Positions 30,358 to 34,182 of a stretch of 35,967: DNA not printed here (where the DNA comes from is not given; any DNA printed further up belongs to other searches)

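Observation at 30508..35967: Both subunits of one type IIA topoisomerase are intein-interrupted, by two unrelated inteins, in adjacent genes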

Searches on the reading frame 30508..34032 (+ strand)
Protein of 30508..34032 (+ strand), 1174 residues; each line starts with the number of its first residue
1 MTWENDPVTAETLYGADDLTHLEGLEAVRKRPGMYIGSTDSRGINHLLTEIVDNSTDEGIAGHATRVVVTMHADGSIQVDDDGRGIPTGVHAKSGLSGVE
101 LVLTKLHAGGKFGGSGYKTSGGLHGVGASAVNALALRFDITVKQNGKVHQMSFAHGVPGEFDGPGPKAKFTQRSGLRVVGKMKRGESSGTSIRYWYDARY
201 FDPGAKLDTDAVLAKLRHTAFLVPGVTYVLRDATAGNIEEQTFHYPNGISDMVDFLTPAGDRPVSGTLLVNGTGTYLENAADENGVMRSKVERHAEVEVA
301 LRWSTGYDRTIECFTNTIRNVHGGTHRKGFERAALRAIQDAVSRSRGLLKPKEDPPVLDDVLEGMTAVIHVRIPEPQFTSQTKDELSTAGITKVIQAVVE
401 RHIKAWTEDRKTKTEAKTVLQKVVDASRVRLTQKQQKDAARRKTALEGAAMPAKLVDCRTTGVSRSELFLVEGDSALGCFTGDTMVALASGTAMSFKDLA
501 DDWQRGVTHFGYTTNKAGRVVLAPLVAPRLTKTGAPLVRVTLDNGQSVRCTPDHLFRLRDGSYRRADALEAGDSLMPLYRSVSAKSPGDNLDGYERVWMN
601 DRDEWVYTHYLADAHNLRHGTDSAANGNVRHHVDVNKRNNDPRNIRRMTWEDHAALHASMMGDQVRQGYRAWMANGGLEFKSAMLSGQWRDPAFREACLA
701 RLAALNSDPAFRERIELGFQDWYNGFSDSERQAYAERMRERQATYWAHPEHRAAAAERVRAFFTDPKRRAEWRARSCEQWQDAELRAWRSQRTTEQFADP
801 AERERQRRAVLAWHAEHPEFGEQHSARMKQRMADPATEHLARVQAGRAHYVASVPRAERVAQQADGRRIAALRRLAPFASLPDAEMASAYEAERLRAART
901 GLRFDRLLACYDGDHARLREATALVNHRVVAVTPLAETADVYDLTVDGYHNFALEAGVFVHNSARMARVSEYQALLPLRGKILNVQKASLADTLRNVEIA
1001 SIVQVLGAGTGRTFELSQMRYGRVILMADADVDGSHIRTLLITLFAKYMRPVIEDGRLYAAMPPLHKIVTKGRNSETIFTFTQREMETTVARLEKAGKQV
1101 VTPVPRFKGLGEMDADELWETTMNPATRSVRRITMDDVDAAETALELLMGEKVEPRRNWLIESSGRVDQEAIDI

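Call 4: search_protein_families(library=pfam, proteins=[window:30508-34032:+], max_evalue=0.01)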
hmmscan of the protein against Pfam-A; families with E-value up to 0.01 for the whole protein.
window:30508-34032:+ (1174 aa): 6 families
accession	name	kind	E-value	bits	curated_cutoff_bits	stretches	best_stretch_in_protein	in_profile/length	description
PF00204.31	DNA_gyraseB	-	2.1e-41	141.7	27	1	248-438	1-172/173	DNA gyrase B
PF00986.26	DNA_gyraseB_C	-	8.1e-24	84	29.8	1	1104-1160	6-62/63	DNA gyrase B subunit, carboxyl terminus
PF14890.11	Intein_splicing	-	1.4e-16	61.1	35.8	1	531-962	44-155/155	Intein splicing domain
PF02518.31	HATPase_c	-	1.4e-11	45.3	26.4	1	40-142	2-91/111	Histidine kinase-, DNA gyrase B-, and HSP90-like ATPase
PF01751.28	Toprim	-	1.1e-09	38.8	23.1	1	966-1058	14-91/96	Toprim domain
PF01079.26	Hint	-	0.0072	16.4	29.7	0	477-564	11-94/213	Hint module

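Call 8: find_homologous_proteins(query=window:30508-34029:+, max_evalue=1e-10)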
Query window:30508-34029:+ (1174 aa): 8000 proteins with E <= 1e-10 among 8000 candidates; the best 120 are listed.
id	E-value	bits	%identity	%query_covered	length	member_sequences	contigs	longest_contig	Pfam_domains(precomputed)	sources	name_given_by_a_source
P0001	0.0e+0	2640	99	100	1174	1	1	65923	PF00986.27,PF02518.32,PF01751.29,PF00204.32,PF14890.12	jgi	jgi:DNA gyrase subunit B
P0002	0.0e+0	2386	88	100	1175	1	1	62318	PF00986.27,PF02518.32,PF01751.29,PF00204.32,PF14890.12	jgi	jgi:DNA gyrase subunit B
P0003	0.0e+0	2307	88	97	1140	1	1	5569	PF00986.27,PF02518.32,PF01751.29,PF00204.32,PF14890.12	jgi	jgi:DNA gyrase subunit B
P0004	0.0e+0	2292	86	99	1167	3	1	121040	PF00986.27,PF02518.32,PF01751.29,PF00204.32,PF14890.12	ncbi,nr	ncbi:MAG TPA: ATP-binding protein [Pseudonocardiaceae bacterium]|nr:ATP-binding protein [Pseudonocar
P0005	0.0e+0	2286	84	100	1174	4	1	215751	PF00986.27,PF02518.32,PF01751.29,PF00204.32,PF14890.12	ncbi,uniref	ncbi:hypothetical protein GCM10022247_25070 [Allokutzneria multivorans]|uniref:DNA topoisomerase (AT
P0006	0.0e+0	2246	84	99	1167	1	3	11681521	PF00986.27,PF02518.32,PF01751.29,PF00204.32,PF14890.12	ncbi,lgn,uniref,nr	ncbi:ATP-binding protein [Kutzneria buriramensis]|uniref:DNA topoisomerase (ATP-hydrolyzing) n=1 Tax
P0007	0.0e+0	2241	84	99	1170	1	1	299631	PF00986.27,PF02518.32,PF01751.29,PF00204.32,PF14890.12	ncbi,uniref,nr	ncbi:DNA topoisomerase [Solihabitans fulvus]|uniref:DNA topoisomerase (ATP-hydrolyzing) n=1 Tax=Soli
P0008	0.0e+0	2236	83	99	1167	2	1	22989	PF00986.27,PF02518.32,PF01751.29,PF00204.32,PF14890.12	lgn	-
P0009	0.0e+0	2233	83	100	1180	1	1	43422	PF00986.27,PF02518.32,PF01751.29,PF00204.32,PF14890.12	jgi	jgi:DNA gyrase subunit B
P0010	0.0e+0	2218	82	99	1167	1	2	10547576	PF00986.27,PF02518.32,PF01751.29,PF00204.32,PF14890.12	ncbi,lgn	ncbi:ATP-binding protein [Amycolatopsis sp. NBC_00345]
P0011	0.0e+0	2215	82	99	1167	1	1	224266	PF00986.27,PF02518.32,PF01751.29,PF00204.32,PF14890.12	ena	-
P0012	0.0e+0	2211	82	99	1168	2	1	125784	PF00986.27,PF02518.32,PF01751.29,PF00204.32,PF14890.12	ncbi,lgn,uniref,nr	ncbi:DNA topoisomerase [Actinokineospora sp. HBU206404]|uniref:DNA topoisomerase (ATP-hydrolyzing) n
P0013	0.0e+0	2209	82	99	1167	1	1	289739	PF00986.27,PF02518.32,PF01751.29,PF00204.32,PF14890.12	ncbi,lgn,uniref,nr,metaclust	ncbi:ATP-binding protein [Amycolatopsis saalfeldensis]|uniref:DNA topoisomerase (ATP-hydrolyzing) n=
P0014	0.0e+0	2203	82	99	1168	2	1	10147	PF00986.27,PF02518.32,PF01751.29,PF00204.32,PF14890.12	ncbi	-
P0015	0.0e+0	2202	82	99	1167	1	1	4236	PF00986.27,PF02518.32,PF01751.29,PF00204.32,PF14890.12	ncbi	-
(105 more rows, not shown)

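Call 9: find_encoding_contigs(protein=P0001, flank=10000, max_places=4)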
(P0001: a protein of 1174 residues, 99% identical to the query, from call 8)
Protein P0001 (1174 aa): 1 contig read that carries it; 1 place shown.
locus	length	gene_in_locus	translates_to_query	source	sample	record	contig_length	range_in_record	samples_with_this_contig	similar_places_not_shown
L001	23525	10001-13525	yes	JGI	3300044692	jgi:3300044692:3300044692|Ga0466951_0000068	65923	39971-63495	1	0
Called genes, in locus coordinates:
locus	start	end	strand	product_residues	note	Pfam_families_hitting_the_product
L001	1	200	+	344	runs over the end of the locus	PF13379:NMT1_2, PF09084:NMT1, PF12974:Phosphonate-bd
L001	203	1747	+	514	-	PF00528:BPD_transp_1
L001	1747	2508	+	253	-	PF13489:Methyltransf_23 (weak), PF13649:Methyltransf_25, PF08241:Methyltransf_11, PF08242:Methyltransf_12 (weak)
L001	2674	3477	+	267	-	PF04672:Methyltransf_19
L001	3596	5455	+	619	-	PF00990:GGDEF, PF00563:EAL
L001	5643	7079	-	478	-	PF00553:CBM_2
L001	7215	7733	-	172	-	-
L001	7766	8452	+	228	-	PF00072:Response_reg, PF00486:Trans_reg_C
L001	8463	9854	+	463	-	PF00672:HAMP (weak), PF00512:HisKA, PF02518:HATPase_c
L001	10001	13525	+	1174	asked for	PF02518:HATPase_c, PF00204:DNA_gyraseB, PF14890:Intein_splicing, PF01751:Toprim, PF00986:DNA_gyraseB_C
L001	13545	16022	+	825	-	PF00521:DNA_topoisoIV, PF03989:DNA_gyraseA_C (faint)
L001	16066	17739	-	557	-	PF00754:F5_F8_type_C, PF22633:F5_F8_type_C_2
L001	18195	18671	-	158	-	PF00355:Rieske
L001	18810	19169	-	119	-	PF02566:OsmC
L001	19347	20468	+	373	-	PF01717:Meth_synt_2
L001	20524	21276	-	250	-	PF14016:DUF4232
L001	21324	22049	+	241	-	PF01209:Ubie_methyltran (weak), PF05175:MTS (weak), PF13489:Methyltransf_23, PF13649:Methyltransf_25, PF13847:Methyltransf_31, PF08241:Methyltransf_11, PF08242:Methyltransf_12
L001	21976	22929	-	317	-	PF08240:ADH_N (faint), PF00107:ADH_zinc_N, PF13602:ADH_zinc_N_2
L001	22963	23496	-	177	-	PF00398:RrnaAD, PF08241:Methyltransf_11 (weak), PF13649:Methyltransf_25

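Call 30: find_encoding_contigs(protein=window:30508-34032:+, flank=3000, max_places=4)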
Protein window:30508-34032:+ (1174 aa): no gene with exactly this product is on record in the collection.

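Call 42: search_protein_families(library=ncbifam, proteins=[L001:13545-16019:+], max_evalue=0.00001)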
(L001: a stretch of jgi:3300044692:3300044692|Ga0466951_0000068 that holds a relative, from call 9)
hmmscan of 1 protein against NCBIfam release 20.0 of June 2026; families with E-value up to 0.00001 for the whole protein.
L001:13545-16019:+ (825 aa): 10 families
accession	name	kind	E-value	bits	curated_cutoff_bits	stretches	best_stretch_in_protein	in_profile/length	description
NF004044.1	PRK05561.1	subfamily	8.4e-255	847.9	654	1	28-776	2-736/738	DNA topoisomerase (ATP-hydrolyzing)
NF004043.1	PRK05560.1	equivalog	7.5e-226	751.8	902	1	27-779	6-744/798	DNA gyrase subunit A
TIGR01063.1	gyrA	equivalog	2.7e-216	720.2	877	1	27-778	5-743/800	DNA topoisomerase (ATP-hydrolyzing) subunit A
NF038098.1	GyrA_w_intein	exception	5e-176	587.8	1850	2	136-780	537-1173/1232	intein-containing DNA gyrase subunit A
TIGR01061.1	parC_Gpos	equivalog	4.9e-162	541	813.25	1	27-759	5-721/737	DNA topoisomerase IV subunit A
TIGR01062.1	parC_Gneg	equivalog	1.8e-161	538.8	628.9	1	28-715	6-670/735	DNA topoisomerase IV subunit A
NF010586.0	PRK13979.1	equivalog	1.2e-151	506.6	1475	1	23-593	13-584/957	DNA topoisomerase IV subunit A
NF009397.0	PRK12758.1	equivalog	9.2e-65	219.1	780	1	28-475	23-449/870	DNA gyrase/topoisomerase IV subunit A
NF007209.0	PRK09631.1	equivalog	2.2e-64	218.2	644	1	28-495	4-449/635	DNA topoisomerase IV subunit A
NF007208.0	PRK09630.1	equivalog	6.9e-36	124.2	598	1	35-340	11-286/479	DNA topoisomerase IV subunit A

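Call 43: search_solved_structures(query=L001:13545-16019:+, max_evalue=1e-30)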
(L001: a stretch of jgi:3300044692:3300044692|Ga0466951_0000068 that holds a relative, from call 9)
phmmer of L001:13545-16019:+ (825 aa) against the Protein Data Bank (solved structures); distinct sequences matched with E-value up to 1e-30: 46.
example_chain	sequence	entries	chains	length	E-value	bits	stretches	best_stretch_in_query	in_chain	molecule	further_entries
6fqm_A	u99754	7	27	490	1.7e-151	509.2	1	24-503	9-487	DNA gyrase subunit A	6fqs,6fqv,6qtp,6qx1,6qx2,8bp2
5cdm_A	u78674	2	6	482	3.4e-151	508.1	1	25-502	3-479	DNA gyrase subunit A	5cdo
5npp_B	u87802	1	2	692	4.2e-151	507.9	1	23-503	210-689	DNA gyrase subunit B,DNA gyrase subunit B,DNA gyrase subunit A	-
5cdn_A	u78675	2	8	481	4.4e-151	507.8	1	27-502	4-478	DNA gyrase subunit A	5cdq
2xco_A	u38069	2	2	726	4.8e-151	507.7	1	23-503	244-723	DNA GYRASE SUBUNIT B, DNA GYRASE SUBUNIT A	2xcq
5iwi_A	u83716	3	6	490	5.2e-151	507.5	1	24-503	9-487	DNA gyrase subunit A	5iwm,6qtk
5cdp_A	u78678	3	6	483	9e-151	506.8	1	25-503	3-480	DNA gyrase subunit A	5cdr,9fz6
2xcs_B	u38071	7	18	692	1.3e-150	506.2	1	23-503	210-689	DNA GYRASE SUBUNIT B, DNA GYRASE SUBUNIT A | DNA gyrase subunit B,DNA gyrase subunit B,DNA gyrase subunit A | DNA gyrase subunit B,DNA gyrase subunit A Chimera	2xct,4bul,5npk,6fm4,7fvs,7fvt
4plb_B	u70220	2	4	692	1.3e-150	506.2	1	23-503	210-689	Chimera protein of DNA gyrase subunits B and A | DNA gyrase subunit A and B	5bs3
7mvs_A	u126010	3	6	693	1.3e-150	506.2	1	23-503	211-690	DNA gyrase subunit B,DNA gyrase subunit A | DNA gyrase subunit B fusion with DNA gyrase subunit A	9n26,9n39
6z1a_B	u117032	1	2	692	1.3e-150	506.2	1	23-503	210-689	DNA gyrase subunit B,DNA gyrase subunit A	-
2xcr_B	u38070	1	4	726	1.5e-150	506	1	23-503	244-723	DNA GYRASE SUBUNIT B, DNA GYRASE SUBUNIT A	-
8s7k_C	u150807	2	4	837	6.1e-150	504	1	28-780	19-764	DNA gyrase subunit A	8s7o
6qx2_J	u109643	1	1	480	7.3e-150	503.7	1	27-503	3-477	DNA gyrase subunit A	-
4ddq_A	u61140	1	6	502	1.4e-147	496.2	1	25-509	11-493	DNA gyrase subunit A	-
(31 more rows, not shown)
